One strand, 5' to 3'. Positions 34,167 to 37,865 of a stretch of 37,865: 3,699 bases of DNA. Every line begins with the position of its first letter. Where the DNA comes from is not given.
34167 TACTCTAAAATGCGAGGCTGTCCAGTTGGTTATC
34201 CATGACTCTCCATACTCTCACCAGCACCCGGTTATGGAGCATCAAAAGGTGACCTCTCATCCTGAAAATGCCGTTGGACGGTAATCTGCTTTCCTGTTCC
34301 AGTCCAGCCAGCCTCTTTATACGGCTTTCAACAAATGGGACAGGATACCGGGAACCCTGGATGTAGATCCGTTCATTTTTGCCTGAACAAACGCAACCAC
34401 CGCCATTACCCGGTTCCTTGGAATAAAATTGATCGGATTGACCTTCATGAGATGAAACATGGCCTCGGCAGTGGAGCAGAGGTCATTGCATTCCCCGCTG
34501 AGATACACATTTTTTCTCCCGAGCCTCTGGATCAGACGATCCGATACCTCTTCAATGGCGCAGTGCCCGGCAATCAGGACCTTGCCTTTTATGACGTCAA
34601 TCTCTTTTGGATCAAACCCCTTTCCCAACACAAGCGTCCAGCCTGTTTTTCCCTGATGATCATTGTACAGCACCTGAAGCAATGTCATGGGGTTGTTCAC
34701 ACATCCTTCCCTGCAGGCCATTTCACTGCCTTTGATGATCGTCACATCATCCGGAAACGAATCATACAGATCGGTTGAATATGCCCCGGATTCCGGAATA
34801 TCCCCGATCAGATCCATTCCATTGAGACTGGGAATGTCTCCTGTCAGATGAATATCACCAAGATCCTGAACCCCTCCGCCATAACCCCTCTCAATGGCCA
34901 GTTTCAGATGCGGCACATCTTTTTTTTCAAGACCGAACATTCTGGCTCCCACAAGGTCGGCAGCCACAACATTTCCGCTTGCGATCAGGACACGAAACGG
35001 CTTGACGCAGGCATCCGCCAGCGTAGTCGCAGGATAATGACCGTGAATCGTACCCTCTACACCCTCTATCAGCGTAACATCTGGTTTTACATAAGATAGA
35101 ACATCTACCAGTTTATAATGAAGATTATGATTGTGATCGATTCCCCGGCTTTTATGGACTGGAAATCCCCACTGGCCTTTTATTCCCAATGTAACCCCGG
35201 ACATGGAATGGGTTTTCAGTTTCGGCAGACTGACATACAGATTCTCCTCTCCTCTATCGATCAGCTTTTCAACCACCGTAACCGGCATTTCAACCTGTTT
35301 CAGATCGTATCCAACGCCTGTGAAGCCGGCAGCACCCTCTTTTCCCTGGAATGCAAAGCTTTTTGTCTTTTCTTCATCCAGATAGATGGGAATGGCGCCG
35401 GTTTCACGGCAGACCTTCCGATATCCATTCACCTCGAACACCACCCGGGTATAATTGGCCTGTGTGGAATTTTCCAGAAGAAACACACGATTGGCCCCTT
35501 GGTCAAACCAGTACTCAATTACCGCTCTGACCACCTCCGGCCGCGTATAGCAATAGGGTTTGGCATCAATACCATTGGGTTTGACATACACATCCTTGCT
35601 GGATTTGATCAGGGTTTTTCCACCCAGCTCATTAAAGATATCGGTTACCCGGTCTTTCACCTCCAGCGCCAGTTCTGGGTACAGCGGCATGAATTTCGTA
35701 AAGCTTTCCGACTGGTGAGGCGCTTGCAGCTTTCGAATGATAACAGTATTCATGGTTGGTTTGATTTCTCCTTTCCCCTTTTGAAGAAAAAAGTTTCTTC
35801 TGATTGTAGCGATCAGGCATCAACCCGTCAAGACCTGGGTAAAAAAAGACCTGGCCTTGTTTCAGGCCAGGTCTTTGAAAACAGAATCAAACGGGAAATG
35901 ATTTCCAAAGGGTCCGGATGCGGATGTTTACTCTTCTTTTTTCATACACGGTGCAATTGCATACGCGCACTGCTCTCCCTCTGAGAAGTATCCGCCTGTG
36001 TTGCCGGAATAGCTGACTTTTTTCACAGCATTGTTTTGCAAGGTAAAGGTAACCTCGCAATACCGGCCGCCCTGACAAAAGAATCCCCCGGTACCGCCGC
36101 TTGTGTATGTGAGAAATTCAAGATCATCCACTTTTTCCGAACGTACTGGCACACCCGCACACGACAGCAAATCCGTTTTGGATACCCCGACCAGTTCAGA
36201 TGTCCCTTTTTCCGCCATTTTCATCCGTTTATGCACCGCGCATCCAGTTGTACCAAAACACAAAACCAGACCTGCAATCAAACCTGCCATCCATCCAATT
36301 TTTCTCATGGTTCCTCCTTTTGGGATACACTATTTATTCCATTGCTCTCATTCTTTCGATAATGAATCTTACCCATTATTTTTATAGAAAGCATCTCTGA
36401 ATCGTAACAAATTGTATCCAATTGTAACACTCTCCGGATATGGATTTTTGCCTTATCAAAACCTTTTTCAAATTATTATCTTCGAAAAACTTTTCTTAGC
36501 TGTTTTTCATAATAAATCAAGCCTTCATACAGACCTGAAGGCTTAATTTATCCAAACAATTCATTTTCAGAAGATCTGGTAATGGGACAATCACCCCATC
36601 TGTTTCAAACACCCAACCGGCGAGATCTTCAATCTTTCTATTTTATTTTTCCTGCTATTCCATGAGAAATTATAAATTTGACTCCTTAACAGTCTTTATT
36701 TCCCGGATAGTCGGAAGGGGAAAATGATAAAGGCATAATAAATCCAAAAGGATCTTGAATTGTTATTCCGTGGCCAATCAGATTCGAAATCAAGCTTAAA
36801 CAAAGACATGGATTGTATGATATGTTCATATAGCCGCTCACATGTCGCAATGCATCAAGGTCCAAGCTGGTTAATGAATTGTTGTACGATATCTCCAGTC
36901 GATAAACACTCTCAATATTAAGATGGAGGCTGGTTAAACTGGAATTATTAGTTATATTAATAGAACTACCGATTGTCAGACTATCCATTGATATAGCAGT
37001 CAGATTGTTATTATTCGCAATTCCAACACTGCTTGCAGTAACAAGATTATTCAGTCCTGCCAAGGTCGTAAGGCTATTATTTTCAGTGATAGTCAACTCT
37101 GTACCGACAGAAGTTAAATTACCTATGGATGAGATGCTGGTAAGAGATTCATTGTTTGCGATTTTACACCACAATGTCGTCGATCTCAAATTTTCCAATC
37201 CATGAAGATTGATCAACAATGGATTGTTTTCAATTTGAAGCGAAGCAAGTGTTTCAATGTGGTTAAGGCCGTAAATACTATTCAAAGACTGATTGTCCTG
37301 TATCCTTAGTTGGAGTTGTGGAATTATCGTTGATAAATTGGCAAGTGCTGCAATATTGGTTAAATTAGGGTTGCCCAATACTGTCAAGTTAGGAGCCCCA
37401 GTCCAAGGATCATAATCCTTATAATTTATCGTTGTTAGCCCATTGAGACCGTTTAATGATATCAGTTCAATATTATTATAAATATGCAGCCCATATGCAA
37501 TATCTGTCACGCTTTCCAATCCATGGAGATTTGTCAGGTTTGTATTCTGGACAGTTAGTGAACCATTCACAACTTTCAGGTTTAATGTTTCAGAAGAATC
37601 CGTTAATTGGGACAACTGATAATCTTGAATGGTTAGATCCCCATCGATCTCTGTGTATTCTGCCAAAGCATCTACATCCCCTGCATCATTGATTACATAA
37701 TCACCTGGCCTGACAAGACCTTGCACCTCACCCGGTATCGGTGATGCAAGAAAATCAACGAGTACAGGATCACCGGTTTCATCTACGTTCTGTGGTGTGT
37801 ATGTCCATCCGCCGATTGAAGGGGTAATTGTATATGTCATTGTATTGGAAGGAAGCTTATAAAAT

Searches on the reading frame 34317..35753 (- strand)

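Call 20: search_protein_families(library=pfam, proteins=[window:34317-35753:-], max_evalue=0.0001)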
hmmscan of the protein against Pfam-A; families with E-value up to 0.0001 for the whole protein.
window:34317-35753:- (478 aa): 1 family
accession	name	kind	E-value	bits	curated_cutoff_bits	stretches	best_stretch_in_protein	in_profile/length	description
PF04015.17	DUF362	-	7.9e-32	111.4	24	1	55-271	1-200/200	Domain of unknown function (DUF362)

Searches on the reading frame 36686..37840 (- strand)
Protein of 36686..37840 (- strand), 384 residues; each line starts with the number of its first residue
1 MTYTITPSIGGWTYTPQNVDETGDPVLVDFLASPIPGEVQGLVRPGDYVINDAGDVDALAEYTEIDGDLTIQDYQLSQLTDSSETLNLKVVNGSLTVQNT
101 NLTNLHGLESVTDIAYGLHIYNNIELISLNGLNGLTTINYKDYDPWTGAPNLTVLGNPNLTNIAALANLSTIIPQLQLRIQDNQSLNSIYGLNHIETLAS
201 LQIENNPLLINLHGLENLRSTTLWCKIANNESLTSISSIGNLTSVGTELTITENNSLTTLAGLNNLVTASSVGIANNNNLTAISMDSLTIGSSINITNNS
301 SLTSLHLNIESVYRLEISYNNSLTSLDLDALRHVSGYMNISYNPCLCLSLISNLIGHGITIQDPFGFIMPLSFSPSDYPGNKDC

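Call 20: search_protein_families(library=pfam, proteins=[window:36686-37840:-], max_evalue=0.0001)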
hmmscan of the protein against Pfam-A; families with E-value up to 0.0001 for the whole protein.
window:36686-37840:- (384 aa): 2 families
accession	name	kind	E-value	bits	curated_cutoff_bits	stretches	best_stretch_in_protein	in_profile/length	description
PF01030.30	Recep_L_domain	-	1.3e-10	41.8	21.8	1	89-186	3-99/112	Receptor L domain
PF23952.1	LRR_EndoS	-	1.2e-06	29.2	27.9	0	240-327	19-112/116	Endo-beta-N-acetylglucosaminidase EndoS LRR domain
